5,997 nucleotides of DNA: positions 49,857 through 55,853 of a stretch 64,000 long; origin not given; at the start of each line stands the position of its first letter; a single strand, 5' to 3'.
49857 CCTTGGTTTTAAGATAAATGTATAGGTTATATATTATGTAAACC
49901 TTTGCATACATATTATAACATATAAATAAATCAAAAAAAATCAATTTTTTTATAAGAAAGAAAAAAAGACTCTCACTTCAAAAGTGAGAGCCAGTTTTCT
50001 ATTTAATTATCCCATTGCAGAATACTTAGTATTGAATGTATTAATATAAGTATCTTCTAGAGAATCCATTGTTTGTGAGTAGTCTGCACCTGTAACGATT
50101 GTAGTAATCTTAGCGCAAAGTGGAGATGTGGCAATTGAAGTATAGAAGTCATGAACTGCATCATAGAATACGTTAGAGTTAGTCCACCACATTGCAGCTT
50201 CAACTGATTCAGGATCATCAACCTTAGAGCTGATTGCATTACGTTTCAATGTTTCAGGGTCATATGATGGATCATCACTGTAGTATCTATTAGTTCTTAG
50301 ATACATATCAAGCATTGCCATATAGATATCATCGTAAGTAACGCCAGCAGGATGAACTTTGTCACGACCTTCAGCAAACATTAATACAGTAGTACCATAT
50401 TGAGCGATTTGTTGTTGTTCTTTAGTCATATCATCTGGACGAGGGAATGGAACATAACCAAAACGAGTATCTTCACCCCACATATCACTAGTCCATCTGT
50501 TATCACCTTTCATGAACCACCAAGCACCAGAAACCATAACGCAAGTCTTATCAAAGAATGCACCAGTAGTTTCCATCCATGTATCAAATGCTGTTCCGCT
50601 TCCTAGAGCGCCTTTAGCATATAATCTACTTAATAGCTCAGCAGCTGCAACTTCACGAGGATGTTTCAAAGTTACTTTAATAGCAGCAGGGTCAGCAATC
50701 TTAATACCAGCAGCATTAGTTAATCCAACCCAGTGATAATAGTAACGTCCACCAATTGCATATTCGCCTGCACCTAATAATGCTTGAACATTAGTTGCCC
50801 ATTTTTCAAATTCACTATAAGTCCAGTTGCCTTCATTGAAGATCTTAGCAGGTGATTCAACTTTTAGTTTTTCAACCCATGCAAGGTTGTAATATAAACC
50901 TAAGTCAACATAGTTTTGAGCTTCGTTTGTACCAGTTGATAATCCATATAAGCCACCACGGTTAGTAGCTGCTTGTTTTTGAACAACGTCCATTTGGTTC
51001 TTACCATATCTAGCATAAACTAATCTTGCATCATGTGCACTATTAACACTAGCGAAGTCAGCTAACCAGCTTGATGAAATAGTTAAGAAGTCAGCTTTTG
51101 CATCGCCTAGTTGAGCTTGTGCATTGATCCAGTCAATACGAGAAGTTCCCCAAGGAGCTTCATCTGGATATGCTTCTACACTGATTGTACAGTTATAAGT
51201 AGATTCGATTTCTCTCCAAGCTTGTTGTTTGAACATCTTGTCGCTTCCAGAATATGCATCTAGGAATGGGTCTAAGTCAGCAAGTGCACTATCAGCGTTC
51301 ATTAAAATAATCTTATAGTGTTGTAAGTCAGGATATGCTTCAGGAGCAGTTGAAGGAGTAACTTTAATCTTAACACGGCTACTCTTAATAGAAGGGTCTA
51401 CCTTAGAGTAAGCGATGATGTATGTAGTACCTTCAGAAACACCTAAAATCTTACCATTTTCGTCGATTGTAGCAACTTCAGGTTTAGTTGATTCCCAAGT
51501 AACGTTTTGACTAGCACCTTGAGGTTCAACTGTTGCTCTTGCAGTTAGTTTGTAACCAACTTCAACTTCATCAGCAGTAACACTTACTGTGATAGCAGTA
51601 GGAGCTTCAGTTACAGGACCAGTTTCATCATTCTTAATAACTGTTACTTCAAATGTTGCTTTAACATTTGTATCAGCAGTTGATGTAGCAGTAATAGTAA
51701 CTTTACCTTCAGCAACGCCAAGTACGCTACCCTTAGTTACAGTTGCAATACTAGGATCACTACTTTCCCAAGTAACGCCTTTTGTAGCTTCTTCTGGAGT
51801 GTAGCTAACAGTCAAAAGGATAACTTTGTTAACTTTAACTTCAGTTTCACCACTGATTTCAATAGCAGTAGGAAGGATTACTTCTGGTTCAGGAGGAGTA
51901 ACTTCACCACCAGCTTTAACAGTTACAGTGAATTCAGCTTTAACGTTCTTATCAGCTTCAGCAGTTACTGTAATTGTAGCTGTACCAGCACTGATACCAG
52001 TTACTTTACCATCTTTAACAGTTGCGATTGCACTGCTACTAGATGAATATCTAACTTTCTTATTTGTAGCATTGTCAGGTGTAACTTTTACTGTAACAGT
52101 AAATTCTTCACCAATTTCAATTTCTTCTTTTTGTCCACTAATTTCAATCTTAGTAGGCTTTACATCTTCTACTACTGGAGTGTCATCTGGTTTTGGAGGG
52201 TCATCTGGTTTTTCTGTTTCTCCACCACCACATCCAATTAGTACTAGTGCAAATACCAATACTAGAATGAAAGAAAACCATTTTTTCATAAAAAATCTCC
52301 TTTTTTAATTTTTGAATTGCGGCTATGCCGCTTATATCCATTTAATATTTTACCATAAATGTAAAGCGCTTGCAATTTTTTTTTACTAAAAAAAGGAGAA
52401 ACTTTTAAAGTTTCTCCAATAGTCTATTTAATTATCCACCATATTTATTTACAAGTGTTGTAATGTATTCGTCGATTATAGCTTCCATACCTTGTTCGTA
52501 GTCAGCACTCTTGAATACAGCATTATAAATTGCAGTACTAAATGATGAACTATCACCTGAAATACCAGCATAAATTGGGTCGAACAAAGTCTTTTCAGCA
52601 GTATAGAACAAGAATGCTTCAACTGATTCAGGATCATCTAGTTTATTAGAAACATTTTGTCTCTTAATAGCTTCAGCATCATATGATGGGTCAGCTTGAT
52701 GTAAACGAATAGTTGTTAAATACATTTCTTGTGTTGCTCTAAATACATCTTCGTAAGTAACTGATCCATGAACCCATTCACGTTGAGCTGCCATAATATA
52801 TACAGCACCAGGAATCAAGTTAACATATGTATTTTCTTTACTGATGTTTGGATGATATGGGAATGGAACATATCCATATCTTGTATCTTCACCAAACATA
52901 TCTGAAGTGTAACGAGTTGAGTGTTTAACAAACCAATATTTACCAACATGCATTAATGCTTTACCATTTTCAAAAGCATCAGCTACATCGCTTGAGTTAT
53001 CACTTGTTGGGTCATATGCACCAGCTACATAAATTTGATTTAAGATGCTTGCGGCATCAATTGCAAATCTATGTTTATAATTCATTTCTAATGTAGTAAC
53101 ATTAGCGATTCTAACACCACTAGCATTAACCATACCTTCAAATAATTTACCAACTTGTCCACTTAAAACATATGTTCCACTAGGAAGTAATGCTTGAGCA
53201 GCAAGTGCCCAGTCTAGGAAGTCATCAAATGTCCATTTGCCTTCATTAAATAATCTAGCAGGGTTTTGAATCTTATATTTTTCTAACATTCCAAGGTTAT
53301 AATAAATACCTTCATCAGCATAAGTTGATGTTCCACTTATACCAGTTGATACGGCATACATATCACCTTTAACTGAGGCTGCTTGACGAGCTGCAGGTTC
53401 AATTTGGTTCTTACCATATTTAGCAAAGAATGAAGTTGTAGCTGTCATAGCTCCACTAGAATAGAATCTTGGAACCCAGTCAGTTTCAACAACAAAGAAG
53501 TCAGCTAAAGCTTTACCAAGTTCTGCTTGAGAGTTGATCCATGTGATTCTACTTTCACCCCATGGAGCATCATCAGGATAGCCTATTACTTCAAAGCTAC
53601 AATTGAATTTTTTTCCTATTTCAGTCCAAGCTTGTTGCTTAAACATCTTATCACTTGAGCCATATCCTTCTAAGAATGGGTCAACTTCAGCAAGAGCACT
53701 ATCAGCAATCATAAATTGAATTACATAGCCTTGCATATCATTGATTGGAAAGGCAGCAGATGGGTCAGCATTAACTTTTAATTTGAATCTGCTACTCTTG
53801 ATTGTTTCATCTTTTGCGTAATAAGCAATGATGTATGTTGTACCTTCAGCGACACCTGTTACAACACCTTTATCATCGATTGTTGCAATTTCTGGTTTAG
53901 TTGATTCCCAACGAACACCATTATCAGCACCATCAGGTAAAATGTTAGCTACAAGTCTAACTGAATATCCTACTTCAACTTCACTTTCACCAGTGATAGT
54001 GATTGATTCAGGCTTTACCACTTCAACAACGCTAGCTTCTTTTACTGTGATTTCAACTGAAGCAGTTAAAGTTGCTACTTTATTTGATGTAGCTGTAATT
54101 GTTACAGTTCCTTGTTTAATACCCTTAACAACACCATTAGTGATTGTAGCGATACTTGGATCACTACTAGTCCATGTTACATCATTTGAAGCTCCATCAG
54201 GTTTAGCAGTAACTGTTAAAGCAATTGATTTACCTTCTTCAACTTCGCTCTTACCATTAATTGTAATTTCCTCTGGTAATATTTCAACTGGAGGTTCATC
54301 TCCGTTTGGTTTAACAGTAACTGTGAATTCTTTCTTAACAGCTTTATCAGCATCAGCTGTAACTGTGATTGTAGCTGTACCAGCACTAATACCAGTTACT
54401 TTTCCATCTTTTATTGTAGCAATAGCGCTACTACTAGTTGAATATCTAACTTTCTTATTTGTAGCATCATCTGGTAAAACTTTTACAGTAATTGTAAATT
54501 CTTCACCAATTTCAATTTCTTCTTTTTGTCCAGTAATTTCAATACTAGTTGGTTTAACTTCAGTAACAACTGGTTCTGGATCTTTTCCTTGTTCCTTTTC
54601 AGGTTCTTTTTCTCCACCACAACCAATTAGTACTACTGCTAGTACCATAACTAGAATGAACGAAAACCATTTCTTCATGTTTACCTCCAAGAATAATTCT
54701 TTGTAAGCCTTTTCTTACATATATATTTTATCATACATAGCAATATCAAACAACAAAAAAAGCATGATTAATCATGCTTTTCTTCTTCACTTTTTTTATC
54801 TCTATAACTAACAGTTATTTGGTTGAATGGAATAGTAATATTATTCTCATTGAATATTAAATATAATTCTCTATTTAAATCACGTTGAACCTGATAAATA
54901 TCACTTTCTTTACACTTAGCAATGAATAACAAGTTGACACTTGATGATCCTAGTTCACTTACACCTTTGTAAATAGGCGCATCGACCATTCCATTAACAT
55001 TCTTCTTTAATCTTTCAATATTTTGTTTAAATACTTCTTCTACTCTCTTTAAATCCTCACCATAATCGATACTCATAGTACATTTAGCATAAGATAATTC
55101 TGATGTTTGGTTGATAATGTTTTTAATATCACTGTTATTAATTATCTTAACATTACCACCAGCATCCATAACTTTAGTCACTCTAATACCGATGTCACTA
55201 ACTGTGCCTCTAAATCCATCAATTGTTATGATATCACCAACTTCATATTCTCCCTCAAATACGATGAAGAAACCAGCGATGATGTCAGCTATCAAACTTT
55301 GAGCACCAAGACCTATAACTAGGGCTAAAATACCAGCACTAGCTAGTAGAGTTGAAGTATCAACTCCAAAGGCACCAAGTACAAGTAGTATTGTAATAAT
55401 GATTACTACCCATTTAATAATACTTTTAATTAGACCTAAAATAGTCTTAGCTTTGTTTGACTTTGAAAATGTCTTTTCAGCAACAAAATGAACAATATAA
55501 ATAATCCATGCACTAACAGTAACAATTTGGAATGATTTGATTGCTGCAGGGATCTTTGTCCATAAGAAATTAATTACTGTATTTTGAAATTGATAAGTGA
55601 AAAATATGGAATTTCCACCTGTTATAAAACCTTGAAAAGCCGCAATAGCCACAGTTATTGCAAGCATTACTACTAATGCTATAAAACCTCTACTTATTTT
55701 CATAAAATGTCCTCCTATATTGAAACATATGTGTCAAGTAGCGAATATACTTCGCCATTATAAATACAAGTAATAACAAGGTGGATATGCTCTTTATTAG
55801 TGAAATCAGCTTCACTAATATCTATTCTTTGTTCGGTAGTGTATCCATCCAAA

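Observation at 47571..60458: Family of four ~750-aa lipoproteins (lipobox - 3x Big_2 - solute-binding domain) with near-identical DNA blocks, arranged as a tandem array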

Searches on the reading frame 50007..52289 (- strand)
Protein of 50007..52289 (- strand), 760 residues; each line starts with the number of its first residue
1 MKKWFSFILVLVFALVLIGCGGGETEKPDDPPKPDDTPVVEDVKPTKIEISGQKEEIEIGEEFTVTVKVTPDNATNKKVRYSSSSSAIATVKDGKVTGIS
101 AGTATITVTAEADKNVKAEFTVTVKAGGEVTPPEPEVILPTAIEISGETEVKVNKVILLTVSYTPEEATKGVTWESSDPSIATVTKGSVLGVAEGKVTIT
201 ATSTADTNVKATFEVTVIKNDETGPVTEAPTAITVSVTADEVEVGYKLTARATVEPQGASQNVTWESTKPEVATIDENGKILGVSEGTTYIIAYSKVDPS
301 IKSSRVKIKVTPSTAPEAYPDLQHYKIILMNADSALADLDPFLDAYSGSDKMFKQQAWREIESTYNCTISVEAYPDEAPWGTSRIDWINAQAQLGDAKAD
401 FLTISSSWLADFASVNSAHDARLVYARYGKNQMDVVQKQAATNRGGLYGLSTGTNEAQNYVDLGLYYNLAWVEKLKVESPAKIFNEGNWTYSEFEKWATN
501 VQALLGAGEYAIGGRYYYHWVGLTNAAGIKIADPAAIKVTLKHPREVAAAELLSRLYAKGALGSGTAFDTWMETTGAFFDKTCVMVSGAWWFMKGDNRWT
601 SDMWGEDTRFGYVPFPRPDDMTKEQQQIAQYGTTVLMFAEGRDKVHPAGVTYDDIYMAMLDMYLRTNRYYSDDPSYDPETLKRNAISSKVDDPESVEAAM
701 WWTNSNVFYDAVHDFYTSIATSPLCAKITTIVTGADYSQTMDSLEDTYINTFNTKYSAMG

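Call 4: search_protein_families(library=pfam, proteins=[window:50007-52289:-], max_evalue=0.1)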
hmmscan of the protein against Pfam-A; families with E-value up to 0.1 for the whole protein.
window:50007-52289:- (760 aa): 7 families
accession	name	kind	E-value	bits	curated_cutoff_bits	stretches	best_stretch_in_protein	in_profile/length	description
PF02368.24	Big_2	-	2.9e-32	110.9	22.8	3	46-116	3-75/79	Bacterial Ig-like domain (group 2)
PF22359.2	Big-like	-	1.3e-07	32.1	27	1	262-292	2-32/48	Bacterial Ig-like domain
PF07703.20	A2M_BRD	-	0.0021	18.8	22.7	0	48-129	1-81/140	Alpha-2-macroglobulin bait region domain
PF00028.23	Cadherin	-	0.0022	18.8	28.8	0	54-129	6-76/93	Cadherin domain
PF23486.1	Ig_TMEM132_5th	-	0.0098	16.5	28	0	175-220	89-135/137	TMEM132 fifth domain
PF21764.3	Invasin_D4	-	0.014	16.3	27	0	68-115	29-78/88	Invasin, domain 4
PF21461.3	HL_N-beta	-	0.096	12.9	27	1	77-117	12-51/57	Hyaluronate lyase, N-terminal beta-sheet domain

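Call 5: search_protein_families(library=ncbifam, proteins=[window:50007-52289:-], max_evalue=0.1)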
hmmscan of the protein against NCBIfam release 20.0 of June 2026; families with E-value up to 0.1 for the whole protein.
window:50007-52289:- (760 aa): 4 families
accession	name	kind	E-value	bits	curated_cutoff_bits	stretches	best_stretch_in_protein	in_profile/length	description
NF058595.1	invert_tail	domain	0.0017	18.7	37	1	4-30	56-83/113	lipo-invert putative C-terminal anchoring domain-containing protein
NF041112.1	chap_CsgH_alph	subfamily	0.0099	15.9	35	0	194-224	10-40/91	curli-like amyloid fiber formation chaperone CsgH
TIGR04209.1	sarcinarray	subfamily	0.02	14.9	45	0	56-100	36-79/144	sarcinarray family MAST domain-containing protein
NF047847.2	SS_mature_LptM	equivalog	0.036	14.2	27.7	1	1-21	1-21/31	LPS translocon maturation chaperone LptM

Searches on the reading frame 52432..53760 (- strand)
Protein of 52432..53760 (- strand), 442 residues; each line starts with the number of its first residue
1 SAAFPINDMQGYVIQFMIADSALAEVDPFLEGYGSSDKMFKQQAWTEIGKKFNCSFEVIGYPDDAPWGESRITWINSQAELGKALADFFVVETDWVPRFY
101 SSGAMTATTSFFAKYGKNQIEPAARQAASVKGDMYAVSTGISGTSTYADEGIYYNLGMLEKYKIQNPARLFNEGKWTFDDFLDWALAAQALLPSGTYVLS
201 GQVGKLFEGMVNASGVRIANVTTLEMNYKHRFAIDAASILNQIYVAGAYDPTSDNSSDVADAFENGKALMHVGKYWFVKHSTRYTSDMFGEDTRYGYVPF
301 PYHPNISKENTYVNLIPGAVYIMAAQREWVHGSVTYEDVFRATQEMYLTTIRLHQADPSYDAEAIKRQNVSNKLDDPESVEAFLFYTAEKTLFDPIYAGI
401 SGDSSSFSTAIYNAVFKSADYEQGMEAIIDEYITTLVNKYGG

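Call 9: search_solved_structures(query=window:52432-53760:-, max_evalue=1, show_alignments=1)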
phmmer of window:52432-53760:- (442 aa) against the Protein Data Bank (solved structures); distinct sequences matched with E-value up to 1: 3.
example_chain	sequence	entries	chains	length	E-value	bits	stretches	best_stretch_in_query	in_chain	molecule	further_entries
9y8j_A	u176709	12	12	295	0.077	15.2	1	129-256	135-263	Kelch-like protein 12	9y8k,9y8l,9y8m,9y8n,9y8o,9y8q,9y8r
2vpj_A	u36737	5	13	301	0.084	15.1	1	129-255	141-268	KELCH-LIKE PROTEIN 12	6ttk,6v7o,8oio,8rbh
9zgl_A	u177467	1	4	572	0.12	14.6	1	114-219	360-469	Ancestral acetolactate synthase, catabolic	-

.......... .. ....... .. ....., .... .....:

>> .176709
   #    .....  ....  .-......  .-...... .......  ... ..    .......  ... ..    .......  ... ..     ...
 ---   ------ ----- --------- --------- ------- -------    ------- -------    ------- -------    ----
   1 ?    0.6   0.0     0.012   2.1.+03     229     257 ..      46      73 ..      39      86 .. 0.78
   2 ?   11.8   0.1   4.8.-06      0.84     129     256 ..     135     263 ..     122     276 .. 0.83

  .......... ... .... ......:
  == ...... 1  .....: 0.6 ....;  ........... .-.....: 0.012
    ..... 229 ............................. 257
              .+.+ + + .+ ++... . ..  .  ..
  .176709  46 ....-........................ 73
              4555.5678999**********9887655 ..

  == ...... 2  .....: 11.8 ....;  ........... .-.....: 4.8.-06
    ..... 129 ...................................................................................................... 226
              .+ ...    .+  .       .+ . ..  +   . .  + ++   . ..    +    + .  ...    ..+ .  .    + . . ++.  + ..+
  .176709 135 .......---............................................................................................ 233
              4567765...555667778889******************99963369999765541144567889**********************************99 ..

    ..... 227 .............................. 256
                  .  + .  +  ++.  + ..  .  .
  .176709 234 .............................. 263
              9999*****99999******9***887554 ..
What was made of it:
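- Tried and rejected: Single-sequence search of the p3 SBP domain against PDB found only chance hits, Kelch at E 0.08 (call 9).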

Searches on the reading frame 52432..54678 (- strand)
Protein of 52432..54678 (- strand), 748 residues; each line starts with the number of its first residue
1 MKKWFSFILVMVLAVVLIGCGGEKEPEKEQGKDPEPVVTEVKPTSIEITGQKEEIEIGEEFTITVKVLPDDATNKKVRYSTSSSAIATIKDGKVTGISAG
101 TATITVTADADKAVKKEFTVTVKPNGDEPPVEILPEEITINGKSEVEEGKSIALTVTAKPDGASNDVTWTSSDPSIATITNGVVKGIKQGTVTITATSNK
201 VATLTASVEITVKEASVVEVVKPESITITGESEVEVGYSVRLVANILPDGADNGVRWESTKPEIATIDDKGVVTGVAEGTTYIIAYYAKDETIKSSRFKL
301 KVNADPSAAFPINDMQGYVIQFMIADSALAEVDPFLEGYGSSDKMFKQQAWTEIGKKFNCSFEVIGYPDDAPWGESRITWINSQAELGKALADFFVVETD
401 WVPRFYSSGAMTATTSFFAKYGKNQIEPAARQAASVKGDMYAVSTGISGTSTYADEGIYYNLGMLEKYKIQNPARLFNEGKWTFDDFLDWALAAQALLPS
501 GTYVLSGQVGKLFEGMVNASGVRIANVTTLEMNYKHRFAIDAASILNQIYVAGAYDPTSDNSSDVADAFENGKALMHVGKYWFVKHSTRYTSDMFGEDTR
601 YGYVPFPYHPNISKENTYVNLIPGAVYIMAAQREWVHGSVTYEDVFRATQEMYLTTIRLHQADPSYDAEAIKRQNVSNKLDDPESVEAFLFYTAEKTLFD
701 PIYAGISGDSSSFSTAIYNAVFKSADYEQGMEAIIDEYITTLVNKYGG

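Call 4: search_protein_families(library=pfam, proteins=[window:52432-54678:-], max_evalue=0.1)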
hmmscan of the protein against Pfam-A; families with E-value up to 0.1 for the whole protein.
window:52432-54678:- (748 aa): 7 families
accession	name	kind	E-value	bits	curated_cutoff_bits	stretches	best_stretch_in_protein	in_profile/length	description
PF02368.24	Big_2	-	1.4e-35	121.5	22.8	3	44-116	3-77/79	Bacterial Ig-like domain (group 2)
PF22359.2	Big-like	-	8.2e-10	39.2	27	1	257-284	5-32/48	Bacterial Ig-like domain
PF21461.3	HL_N-beta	-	2.1e-08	34.3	27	2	75-116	12-52/57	Hyaluronate lyase, N-terminal beta-sheet domain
PF13416.11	SBP_bac_8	-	1.4e-06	28.7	27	1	381-614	28-213/279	Bacterial extracellular solute-binding protein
PF19878.5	DUF6351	-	0.014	14.5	22.4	0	85-125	49-90/655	Tannase-like family of unknown function (DUF6351)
PF23486.1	Ig_TMEM132_5th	-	0.021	15.4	28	0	171-216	90-136/137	TMEM132 fifth domain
PF17963.7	Big_9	-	0.095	14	23.6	0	144-213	11-75/89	Bacterial Ig domain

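Call 5: search_protein_families(library=ncbifam, proteins=[window:52432-54678:-], max_evalue=0.1)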
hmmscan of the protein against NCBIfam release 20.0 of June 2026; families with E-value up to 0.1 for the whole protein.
window:52432-54678:- (748 aa): 2 families
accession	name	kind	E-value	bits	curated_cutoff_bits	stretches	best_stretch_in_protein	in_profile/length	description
NF058595.1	invert_tail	domain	1.3e-05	25.4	37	1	4-66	56-113/113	lipo-invert putative C-terminal anchoring domain-containing protein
NF058647.1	lipo_LytA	equivalog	0.011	16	110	1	1-110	1-63/107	acidic lipoprotein LytA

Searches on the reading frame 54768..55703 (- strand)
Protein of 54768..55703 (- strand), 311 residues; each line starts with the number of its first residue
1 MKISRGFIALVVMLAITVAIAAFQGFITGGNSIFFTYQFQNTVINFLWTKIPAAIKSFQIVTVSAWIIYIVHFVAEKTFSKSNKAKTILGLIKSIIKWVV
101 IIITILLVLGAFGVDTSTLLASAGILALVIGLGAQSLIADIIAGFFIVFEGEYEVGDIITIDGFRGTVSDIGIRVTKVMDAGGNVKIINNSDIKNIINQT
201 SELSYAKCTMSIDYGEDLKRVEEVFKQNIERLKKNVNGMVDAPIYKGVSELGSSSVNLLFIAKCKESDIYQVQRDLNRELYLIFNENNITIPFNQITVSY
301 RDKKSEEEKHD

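Call 14: search_protein_families(library=pfam, proteins=[window:54768-55703:-], max_evalue=0.001)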
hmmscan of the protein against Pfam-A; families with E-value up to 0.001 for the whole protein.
window:54768-55703:- (311 aa): 3 families
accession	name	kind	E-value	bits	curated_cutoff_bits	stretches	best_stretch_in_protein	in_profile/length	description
PF00924.24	MS_channel_2nd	-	2.7e-14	53.5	20.2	1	137-200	2-67/68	Mechanosensitive ion channel, beta-domain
PF21088.3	MS_channel_1st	-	1.2e-08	35.3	23.1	1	95-135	2-42/42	Mechanosensitive ion channel, transmembrane helices 2/3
PF21082.3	MS_channel_3rd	-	8.3e-05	23.4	21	1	207-291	2-88/88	Mechanosensitive ion channel MscS, C-terminal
